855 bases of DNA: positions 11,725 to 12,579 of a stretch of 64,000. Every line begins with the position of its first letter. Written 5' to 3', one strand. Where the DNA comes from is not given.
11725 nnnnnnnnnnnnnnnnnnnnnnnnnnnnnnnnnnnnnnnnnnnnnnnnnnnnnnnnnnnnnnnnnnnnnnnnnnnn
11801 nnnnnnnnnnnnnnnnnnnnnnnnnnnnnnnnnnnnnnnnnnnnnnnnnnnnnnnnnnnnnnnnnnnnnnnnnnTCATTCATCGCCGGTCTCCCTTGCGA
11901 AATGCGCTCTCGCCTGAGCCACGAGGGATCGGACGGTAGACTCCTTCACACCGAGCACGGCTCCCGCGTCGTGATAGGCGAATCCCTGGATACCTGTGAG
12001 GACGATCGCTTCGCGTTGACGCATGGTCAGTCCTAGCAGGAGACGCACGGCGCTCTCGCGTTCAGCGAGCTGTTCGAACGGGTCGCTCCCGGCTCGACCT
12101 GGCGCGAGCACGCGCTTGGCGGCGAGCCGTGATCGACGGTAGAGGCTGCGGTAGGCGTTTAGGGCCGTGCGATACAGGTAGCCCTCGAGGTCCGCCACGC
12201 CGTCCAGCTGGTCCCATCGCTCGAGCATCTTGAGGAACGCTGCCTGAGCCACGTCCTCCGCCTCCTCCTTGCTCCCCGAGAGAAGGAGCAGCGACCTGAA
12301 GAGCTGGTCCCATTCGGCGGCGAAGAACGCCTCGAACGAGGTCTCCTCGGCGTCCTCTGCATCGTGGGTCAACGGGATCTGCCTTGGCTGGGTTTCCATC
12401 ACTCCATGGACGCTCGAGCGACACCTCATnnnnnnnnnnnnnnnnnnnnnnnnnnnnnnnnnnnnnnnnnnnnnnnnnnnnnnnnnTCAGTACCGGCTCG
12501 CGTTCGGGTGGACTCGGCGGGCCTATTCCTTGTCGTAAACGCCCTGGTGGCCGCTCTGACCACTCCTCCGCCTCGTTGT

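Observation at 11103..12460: Two paralogous ECF sigma/anti-sigma pairs sharing a GG-rich-N15-CTCTAC promoter-like motif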

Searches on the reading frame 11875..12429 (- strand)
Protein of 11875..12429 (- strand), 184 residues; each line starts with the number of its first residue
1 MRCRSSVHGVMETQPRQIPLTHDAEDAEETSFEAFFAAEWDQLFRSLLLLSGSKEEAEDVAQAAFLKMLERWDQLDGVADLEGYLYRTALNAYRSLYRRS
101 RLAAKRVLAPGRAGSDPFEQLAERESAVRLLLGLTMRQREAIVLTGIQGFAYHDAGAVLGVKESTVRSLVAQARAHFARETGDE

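Call 5: search_protein_families(library=pfam, proteins=[window:11875-12429:-], max_evalue=0.01)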
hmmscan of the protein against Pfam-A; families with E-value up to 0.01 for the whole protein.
window:11875-12429:- (184 aa): 6 families
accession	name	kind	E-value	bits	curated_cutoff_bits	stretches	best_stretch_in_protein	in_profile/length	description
PF04542.20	Sigma70_r2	-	3.7e-10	39.9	24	1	42-101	8-69/71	Sigma-70 region 2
PF08281.18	Sigma70_r4_2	-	3.4e-09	36.7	25.7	1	127-176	4-53/54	Sigma-70, region 4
PF22233.2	PhyR_sigma-like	-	9.4e-08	32.2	27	1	134-179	4-49/50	Response regulator PhyR, sigma-like domain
PF04545.22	Sigma70_r4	-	2.5e-06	27.3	24.1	1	131-174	2-45/50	Sigma-70, region 4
PF07638.17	Sigma70_ECF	-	0.00029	21.2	21.1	1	115-181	117-183/185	ECF sigma factor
PF02001.22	DUF134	-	0.0088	17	27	0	134-178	35-79/98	Protein of unknown function DUF134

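Call 11: search_protein_families(library=ncbifam, proteins=[window:11875-12429:-], max_evalue=0.01)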
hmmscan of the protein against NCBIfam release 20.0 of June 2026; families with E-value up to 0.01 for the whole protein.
window:11875-12429:- (184 aa): 70 families (the best 25 are shown)
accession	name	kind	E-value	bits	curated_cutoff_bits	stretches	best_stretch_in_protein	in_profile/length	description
TIGR02983.1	SigE-fam_strep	subfamily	5.2e-27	94.7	141.55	1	27-181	3-158/162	SigE family RNA polymerase sigma factor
NF007225.0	PRK09643.1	equivalog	4e-17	62.6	190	1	22-180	19-181/204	RNA polymerase sigma factor SigM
NF004113.0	PRK05602.1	equivalog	3e-15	56.4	208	1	30-177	45-197/211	RNA polymerase sigma factor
TIGR02950.1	SigM_subfam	subfamily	3.3e-15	56.3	147.95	1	41-177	11-154/159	RNA polymerase sigma factor, SigM family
TIGR02937.1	sigma70-ECF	superfamily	5e-15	55.5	42.9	1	32-177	3-161/165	sigma-70 family RNA polymerase sigma factor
NF058625.1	sigma_PG0214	equivalog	1.5e-14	54.1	130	1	29-176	3-156/170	GFO_1088 family ECF-type sigma factor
NF007216.0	PRK09638.1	equivalog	7.8e-13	48.6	194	1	20-182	8-175/180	RNA polymerase sigma factor SigY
TIGR02959.1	SigZ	equivalog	1.5e-12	47.7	168.65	1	54-177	19-144/170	RNA polymerase sigma factor SigZ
NF007229.0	PRK09647.1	equivalog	1.6e-12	47.3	265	1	20-177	32-198/220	RNA polymerase sigma factor SigE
NF009192.0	PRK12540.1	equivalog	3.1e-12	46.4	307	1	48-177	23-155/182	RNA polymerase sigma factor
NF007231.0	PRK09649.1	equivalog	1.7e-11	44.3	219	1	22-176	16-173/185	RNA polymerase sigma factor SigC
TIGR02952.1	Sig70_famx2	equivalog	3e-11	43.5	206.45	1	23-179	4-168/170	ECF subfamily RNA polymerase sigma factor, BldN family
NF009164.0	PRK12511.1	equivalog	5.4e-11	42.3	185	1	51-177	25-155/182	RNA polymerase sigma factor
TIGR02985.1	Sig70_bacteroi1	subfamily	7.8e-11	42.5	126.4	1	31-177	2-158/162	RNA polymerase sigma-70 factor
NF009199.0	PRK12547.1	subfamily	7.9e-11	41.7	219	1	49-176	25-155/184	RNA polymerase sigma factor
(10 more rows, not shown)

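Call 14: find_homologous_proteins(query=window:11875-12399:-)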
Query window:11875-12399:- (174 aa): 103 proteins with E <= 0.001 among 926 candidates.
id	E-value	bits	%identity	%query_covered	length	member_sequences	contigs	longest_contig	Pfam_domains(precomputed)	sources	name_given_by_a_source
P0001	6.6e-105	366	100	100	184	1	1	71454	PF22233.3,PF04545.23,PF04542.21,PF08281.19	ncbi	-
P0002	1.8e-86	306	83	98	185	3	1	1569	PF22233.3,PF04545.23,PF04542.21,PF08281.19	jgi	jgi:RNA polymerase sigma-70 factor (ECF subfamily)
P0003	6.4e-84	298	84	98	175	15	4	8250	PF22233.3,PF04545.23,PF04542.21,PF08281.19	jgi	jgi:RNA polymerase sigma-70 factor, ECF subfamily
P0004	1.5e-83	297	84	98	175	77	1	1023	PF22233.3,PF04545.23,PF04542.21,PF08281.19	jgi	-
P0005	8.8e-83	294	81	98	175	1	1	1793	PF22233.3,PF04545.23,PF04542.21,PF08281.19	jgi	jgi:RNA polymerase sigma factor (sigma-70 family)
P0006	2.0e-82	293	81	98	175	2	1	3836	PF22233.3,PF04545.23,PF04542.21,PF08281.19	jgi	jgi:RNA polymerase sigma factor (sigma-70 family)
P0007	6.0e-82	291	81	98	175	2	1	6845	PF22233.3,PF04545.23,PF04542.21,PF08281.19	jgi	jgi:RNA polymerase sigma-70 factor (ECF subfamily)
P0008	3.7e-80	286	81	98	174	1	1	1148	PF22233.3,PF04545.23,PF04542.21,PF08281.19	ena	-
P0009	7.2e-80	285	78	98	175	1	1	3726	PF07638.18,PF22233.3,PF04545.23,PF04542.21,PF08281.19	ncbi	-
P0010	7.7e-80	284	78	98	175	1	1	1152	PF07638.18,PF22233.3,PF04545.23,PF04542.21,PF08281.19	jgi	jgi:RNA polymerase sigma-70 factor, ECF subfamily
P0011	3.7e-77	276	78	97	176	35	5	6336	PF22233.3,PF04545.23,PF04542.21,PF08281.19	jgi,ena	-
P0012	2.6e-75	270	77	98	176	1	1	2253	PF07638.18,PF22233.3,PF04545.23,PF04542.21,PF08281.19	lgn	-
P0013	4.0e-75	269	75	97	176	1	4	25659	PF13384.13,PF22233.3,PF04545.23,PF04542.21,PF08281.19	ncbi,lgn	-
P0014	5.0e-75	269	75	98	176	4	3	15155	PF22233.3,PF04545.23,PF04542.21,PF08281.19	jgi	jgi:RNA polymerase sigma-70 factor, ECF subfamily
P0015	2.0e-74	267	74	98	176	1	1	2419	PF22233.3,PF04545.23,PF04542.21,PF08281.19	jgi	jgi:RNA polymerase sigma factor (sigma-70 family)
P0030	1.1e-70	255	74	94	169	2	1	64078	PF22233.3,PF04545.23,PF04542.21,PF08281.19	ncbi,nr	ncbi:MAG TPA: RNA polymerase sigma factor [Actinomycetota bacterium]|nr:RNA polymerase sigma factor 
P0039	2.3e-69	250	72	100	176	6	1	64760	PF22233.3,PF04545.23,PF04542.21,PF08281.19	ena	-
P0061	6.5e-57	210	65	98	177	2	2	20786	PF22233.3,PF04545.23,PF04542.21,PF08281.19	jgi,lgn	jgi:RNA polymerase sigma factor (sigma-70 family)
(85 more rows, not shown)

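Call 16: find_related_loci(query=A1, collection=metagenome_contigs, flank=3000)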
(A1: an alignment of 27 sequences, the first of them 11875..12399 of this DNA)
Query A1 (174 aa) in metagenome_contigs; peptide patterns used: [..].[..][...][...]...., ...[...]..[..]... (x = any residue, [..] = any of these).
600 stretches matched a pattern (row limit reached: there are more); 293 encode a relative of the query (tblastn E <= 1e-3); the best 80 are kept; 80 distinct loci.
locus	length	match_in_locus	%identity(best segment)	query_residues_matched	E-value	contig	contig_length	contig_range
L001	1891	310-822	83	1-171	2e-96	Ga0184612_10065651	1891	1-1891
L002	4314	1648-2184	80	1-173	1e-90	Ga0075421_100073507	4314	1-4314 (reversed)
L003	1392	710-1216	77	1-169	3e-88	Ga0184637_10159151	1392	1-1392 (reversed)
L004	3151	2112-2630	72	1-173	6e-79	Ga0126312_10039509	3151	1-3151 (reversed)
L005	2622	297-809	69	1-171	5e-78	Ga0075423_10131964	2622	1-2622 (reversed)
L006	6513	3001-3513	69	1-171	2e-76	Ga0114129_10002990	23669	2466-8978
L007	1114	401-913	69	1-171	2e-79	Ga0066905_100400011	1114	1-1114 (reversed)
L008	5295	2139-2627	71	7-169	2e-71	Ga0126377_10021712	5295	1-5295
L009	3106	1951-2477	72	1-174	1e-59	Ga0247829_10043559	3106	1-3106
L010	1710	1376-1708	67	1-111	3e-47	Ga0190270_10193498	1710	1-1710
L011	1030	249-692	46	17-165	1e-39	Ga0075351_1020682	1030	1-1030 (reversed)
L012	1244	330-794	48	20-173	2e-38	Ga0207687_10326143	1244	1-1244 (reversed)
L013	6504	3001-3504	43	4-171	6e-37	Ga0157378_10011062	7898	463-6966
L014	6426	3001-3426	45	22-164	3e-36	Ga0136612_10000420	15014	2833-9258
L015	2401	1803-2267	47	20-173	1e-35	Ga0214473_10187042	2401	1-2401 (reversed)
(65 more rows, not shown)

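Call 17: find_related_loci(query=A1, collection=genome_contigs, flank=3000)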
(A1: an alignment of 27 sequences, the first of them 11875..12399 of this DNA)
Query A1 (174 aa) in genome_contigs; peptide patterns used: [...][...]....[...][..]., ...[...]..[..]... (x = any residue, [..] = any of these).
600 stretches matched a pattern (row limit reached: there are more); 311 encode a relative of the query (tblastn E <= 1e-3); the best 80 are kept; 80 distinct loci.
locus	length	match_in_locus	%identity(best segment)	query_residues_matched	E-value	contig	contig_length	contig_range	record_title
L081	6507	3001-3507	75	1-169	1e-80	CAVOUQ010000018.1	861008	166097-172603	MAG: uncultured Actinomycetes bacterium isolate MFD10007.bin.2.82 genome assembly, contig: contig_27205, whole genome sh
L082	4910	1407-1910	68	1-168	5e-72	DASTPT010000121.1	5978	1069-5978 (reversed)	MAG TPA_asm: Actinomycetota bacterium isolate SMAG_U2204 k141_951114, whole genome shotgun sequence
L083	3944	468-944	43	2-165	1e-32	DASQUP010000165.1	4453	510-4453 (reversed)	MAG TPA_asm: Actinomycetota bacterium isolate SMAG_U10964 k141_662714, whole genome shotgun sequence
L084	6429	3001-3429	42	21-164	8e-29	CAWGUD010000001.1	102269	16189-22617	MAG: uncultured Actinomycetes bacterium isolate MFD09730.bin.2.61 genome assembly, contig: contig_11870, whole genome sh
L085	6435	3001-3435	43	34-172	2e-27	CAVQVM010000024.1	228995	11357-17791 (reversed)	MAG: uncultured bacterium isolate MFD09267.bin.1.232 genome assembly, contig: contig_62761, whole genome shotgun sequenc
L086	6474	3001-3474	44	21-172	1e-33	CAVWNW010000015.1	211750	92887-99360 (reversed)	MAG: uncultured bacterium isolate MFD09267.bin.2.210 genome assembly, contig: contig_35731, whole genome shotgun sequenc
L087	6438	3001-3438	34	21-165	4e-23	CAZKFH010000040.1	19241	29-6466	MAG TPA_asm: uncultured Actinomycetes bacterium isolate SRP136066_co1_34 genome assembly, contig: NODE_2757_length_19241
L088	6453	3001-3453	38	21-172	7e-22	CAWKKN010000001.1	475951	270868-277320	MAG: uncultured Actinomycetes bacterium isolate MFD03975.bin.2.20 genome assembly, contig: contig_142780, whole genome s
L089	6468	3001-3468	32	19-168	1e-17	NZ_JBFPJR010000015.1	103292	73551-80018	Nocardioides eburneus strain DS6 NODE_15_length_103292_cov_11.727685, whole genome shotgun sequence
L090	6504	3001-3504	35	10-164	3e-15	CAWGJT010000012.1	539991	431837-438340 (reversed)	MAG: uncultured delta proteobacterium isolate MFD05684.bin.2.192 genome assembly, contig: contig_37230, whole genome sho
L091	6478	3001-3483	35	17-164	7e-15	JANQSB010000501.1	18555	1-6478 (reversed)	MAG: Myxococcota bacterium isolate IP29b_bin.86 k99_2638292, whole genome shotgun sequence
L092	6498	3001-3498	30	16-174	8e-15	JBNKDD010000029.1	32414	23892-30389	MAG: Anaerolineae bacterium isolate F1.bin.9.permissive NODE_29_length_32414_cov_4.738659, whole genome shotgun sequence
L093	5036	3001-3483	29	17-164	4e-14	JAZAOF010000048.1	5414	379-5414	MAG: Myxococcota bacterium isolate XB_MAG98 DB_MAG98_0048, whole genome shotgun sequence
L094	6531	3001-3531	30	1-164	4e-14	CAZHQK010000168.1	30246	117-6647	MAG TPA_asm: uncultured Acidobacteriota bacterium isolate SRP231805_co4_31 genome assembly, contig: k141_76789, whole ge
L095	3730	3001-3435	34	15-164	5e-15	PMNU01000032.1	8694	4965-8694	MAG: Chloroflexi bacterium isolate fen_1019 73.20110600_E2D.3_contig_5077, whole genome shotgun sequence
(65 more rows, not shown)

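Call 38: find_encoding_contigs(protein=P0039, flank=4000, max_places=2)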
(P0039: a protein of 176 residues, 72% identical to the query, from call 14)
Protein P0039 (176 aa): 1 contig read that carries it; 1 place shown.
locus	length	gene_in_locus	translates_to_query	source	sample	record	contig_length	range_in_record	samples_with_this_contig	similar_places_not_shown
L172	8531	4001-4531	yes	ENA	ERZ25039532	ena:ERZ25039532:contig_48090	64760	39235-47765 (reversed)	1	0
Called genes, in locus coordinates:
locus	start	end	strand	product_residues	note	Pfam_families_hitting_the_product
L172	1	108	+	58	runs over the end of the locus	-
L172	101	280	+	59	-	-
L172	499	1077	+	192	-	-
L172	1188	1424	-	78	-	-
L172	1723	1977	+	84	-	-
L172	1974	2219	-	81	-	-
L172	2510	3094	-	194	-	-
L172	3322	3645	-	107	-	-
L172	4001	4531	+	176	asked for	PF04542:Sigma70_r2, PF08281:Sigma70_r4_2, PF04545:Sigma70_r4 (weak), PF22233:PhyR_sigma-like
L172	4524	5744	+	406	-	PF25174:Beta-prop_THOC3 (faint), PF07676:PD40 (faint), PF26549:Tricorn_N (faint), PF26550:Tricorn_2nd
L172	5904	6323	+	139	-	PF00589:Phage_integrase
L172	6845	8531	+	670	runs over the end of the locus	PF07730:HisKA_3, PF02518:HATPase_c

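Call 39: find_encoding_contigs(protein=P0030, flank=4000, max_places=2)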
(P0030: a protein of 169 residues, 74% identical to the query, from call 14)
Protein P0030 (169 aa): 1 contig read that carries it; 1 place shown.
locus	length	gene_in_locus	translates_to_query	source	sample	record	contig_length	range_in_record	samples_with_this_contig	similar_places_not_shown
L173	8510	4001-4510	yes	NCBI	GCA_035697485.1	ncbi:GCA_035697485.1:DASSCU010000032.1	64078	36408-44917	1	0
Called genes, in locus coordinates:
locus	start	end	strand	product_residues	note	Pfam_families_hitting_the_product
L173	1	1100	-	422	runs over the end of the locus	PF10011:DUF2254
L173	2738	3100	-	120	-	-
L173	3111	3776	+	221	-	PF00589:Phage_integrase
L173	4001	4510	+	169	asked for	PF04542:Sigma70_r2, PF08281:Sigma70_r4_2, PF04545:Sigma70_r4 (weak), PF22233:PhyR_sigma-like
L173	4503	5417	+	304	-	-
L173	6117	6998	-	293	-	PF00353:HemolysinCabind (weak)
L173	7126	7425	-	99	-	-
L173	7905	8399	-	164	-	PF01243:PNPOx_N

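Call 40: find_encoding_contigs(protein=P0061, flank=4000, max_places=2)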
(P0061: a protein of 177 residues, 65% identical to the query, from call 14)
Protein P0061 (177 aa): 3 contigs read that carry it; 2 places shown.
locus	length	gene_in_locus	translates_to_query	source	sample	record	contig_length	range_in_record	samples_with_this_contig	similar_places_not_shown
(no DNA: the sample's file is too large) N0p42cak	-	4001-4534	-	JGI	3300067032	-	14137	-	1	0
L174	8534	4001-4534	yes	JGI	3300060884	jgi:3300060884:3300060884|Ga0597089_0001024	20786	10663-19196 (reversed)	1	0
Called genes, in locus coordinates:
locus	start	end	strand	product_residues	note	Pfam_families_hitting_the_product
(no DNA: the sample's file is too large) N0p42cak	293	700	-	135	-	PF07366:SnoaL, PF12680:SnoaL_2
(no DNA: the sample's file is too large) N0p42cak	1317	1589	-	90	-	-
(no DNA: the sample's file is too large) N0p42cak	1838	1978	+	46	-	PF13561:adh_short_C2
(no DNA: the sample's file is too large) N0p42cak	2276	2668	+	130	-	PF14534:DUF4440 (weak), PF12680:SnoaL_2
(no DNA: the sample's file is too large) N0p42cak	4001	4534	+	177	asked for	PF04542:Sigma70_r2, PF08281:Sigma70_r4_2, PF04545:Sigma70_r4 (weak), PF22233:PhyR_sigma-like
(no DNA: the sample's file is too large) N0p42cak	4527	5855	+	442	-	PF23414:Beta-prop_EML_2 (faint), PF26549:Tricorn_N (faint), PF00930:DPPIV_N (faint), PF24817:WD40_WDHD1_1st (faint), PF00400:WD40 (faint), PF07676:PD40 (faint), PF12894:ANAPC4_WD40 (faint), PF26550:Tricorn_2nd (weak), +3 more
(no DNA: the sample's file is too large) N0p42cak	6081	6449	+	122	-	PF00665:rve (weak), PF13610:DDE_Tnp_IS240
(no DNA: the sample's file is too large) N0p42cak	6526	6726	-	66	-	-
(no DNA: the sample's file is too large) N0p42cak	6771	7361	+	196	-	-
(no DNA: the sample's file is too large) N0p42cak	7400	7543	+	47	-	-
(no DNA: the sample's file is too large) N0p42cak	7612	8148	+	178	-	PF04542:Sigma70_r2, PF08281:Sigma70_r4_2, PF04545:Sigma70_r4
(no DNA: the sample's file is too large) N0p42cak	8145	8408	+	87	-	PF13490:zf-HC2 (weak)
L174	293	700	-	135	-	PF07366:SnoaL, PF12680:SnoaL_2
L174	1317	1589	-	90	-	-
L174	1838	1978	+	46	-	PF13561:adh_short_C2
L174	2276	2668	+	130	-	PF14534:DUF4440 (weak), PF12680:SnoaL_2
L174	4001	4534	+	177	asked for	PF04542:Sigma70_r2, PF08281:Sigma70_r4_2, PF04545:Sigma70_r4 (weak), PF22233:PhyR_sigma-like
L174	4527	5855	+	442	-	PF23414:Beta-prop_EML_2 (faint), PF26549:Tricorn_N (faint), PF00930:DPPIV_N (faint), PF24817:WD40_WDHD1_1st (faint), PF00400:WD40 (faint), PF07676:PD40 (faint), PF12894:ANAPC4_WD40 (faint), PF26550:Tricorn_2nd (weak), +3 more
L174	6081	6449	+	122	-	PF00665:rve (weak), PF13610:DDE_Tnp_IS240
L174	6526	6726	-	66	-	-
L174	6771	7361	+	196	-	-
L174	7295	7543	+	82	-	-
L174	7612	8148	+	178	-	PF04542:Sigma70_r2, PF08281:Sigma70_r4_2, PF04545:Sigma70_r4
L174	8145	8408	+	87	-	PF13490:zf-HC2 (weak)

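Call 41: find_encoding_contigs(protein=P0001, flank=4000, max_places=2)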
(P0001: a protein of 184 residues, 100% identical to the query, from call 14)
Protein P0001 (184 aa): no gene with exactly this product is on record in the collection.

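Call 45: search_solved_structures(query=window:11875-12399:-, max_evalue=0.001)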
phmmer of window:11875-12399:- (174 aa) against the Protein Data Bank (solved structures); distinct sequences matched with E-value up to 0.001: 14.
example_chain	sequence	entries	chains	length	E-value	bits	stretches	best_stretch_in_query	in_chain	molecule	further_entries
9m9d_F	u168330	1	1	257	5.5e-11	46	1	19-164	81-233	ECF RNA polymerase sigma factor SigE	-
9m9e_F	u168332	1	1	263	6e-11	45.9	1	19-164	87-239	ECF RNA polymerase sigma factor SigE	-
9m98_F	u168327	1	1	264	6e-11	45.9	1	19-164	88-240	ECF RNA polymerase sigma factor SigE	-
5uxx_A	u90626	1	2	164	1.7e-09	41.2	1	38-166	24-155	RNA polymerase sigma factor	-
4cxf_A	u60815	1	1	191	6.8e-08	36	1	44-167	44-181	RNA POLYMERASE SIGMA FACTOR CNRH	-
2o8x_A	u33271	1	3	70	8.7e-07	32.4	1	118-166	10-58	Probable RNA polymerase sigma-C factor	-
6in7_B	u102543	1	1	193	5.9e-05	26.5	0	13-165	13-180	RNA polymerase sigma-H factor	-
8z6g_B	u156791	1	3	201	6.8e-05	26.3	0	13-165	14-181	RNA polymerase sigma factor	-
5wuq_A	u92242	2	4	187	0.00015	25.1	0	24-165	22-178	ECF RNA polymerase sigma factor SigW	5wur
6jcy_F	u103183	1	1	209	0.00016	25.1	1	20-164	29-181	ECF RNA polymerase sigma factor SigH,ECF RNA polymerase sigma factor SigE,ECF RNA polymera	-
7qh5_A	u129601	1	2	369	0.00023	24.6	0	31-113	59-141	RNA polymerase sigma factor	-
5zx2_F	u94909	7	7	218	0.0007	23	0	20-91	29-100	ECF RNA polymerase sigma factor SigH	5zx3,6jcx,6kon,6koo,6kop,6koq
2lfw_A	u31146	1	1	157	0.00083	22.7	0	100-171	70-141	PhyR sigma-like domain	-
1or7_A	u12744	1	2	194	0.00092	22.6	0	44-165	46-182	RNA polymerase sigma-E factor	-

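Call 47: search_protein_families(library=pfam, proteins=[L172:4524-5744:+, L173:4503-5417:+], max_evalue=10)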
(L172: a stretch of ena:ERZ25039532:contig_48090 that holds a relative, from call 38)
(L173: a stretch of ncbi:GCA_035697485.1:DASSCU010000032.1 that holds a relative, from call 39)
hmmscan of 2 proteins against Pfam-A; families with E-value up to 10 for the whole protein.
L172:4524-5744:+ (406 aa): 13 families
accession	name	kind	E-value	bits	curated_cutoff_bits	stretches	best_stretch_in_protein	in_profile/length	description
PF07676.18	PD40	-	6.4e-17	61.5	20.9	4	302-324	12-34/38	WD40-like Beta Propeller Repeat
PF25174.1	Beta-prop_THOC3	-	3.7e-10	39.7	305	2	177-318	9-149/272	THOC3 beta-propeller domain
PF00400.38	WD40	-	0.00014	22.7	27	1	213-229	11-27/39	WD domain, G-beta repeat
PF00930.27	DPPIV_N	-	0.00049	19.4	22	1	200-231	29-60/354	Dipeptidyl peptidase IV (DPP IV) N-terminal region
PF08450.18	SGL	-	0.004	17.2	26.3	1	242-310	123-188/246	SMP-30/Gluconolactonase/LRE-like region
PF25460.1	Beta-prop_Aladin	-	0.0043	16.7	171.1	1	177-269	117-211/340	Aladin seven-bladed propeller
PF12894.13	ANAPC4_WD40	-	0.016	15.9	22.9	1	211-261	36-89/91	Anaphase-promoting complex subunit 4 WD40 domain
PF24817.1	WD40_WDHD1_1st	-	0.017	14.7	109.9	1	169-232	177-241/291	WDHD1 first WD40 domain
PF14583.12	Pectate_lyase22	-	0.04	13.1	30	1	277-318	216-257/386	Oligogalacturonate lyase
PF24797.1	Beta-prop_WDR35_TULP_N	-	0.074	12.6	80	1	215-269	117-173/332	WDR35/TULP4 N-terminal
PF23389.1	Beta-prop_WDR19_1st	-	0.22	10.9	27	1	219-320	3-103/325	WDR19 first beta-propeller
PF23383.1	Beta-prop_IFT140_1st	-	0.22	10.6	27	1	158-230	48-119/406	IFT140 first beta-propeller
PF10584.14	Proteasome_A_N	-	7.7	6.7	27.7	0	360-366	7-13/23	Proteasome subunit A N-terminal signature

L173:4503-5417:+ (304 aa): 4 families
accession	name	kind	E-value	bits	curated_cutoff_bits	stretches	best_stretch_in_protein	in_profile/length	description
PF22258.1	DUF6949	-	0.09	13.4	28.7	1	28-61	57-90/99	Family of unknown function (DUF6949)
PF11190.13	DUF2976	-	0.11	12.8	28.2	1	23-59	49-83/87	Protein of unknown function (DUF2976)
PF25587.1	Rv2743c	-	0.15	12.2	27.7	1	25-74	19-65/237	Rv2743c family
PF11239.13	DUF3040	-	0.23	12.2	24.7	1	3-65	7-67/84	Protein of unknown function (DUF3040)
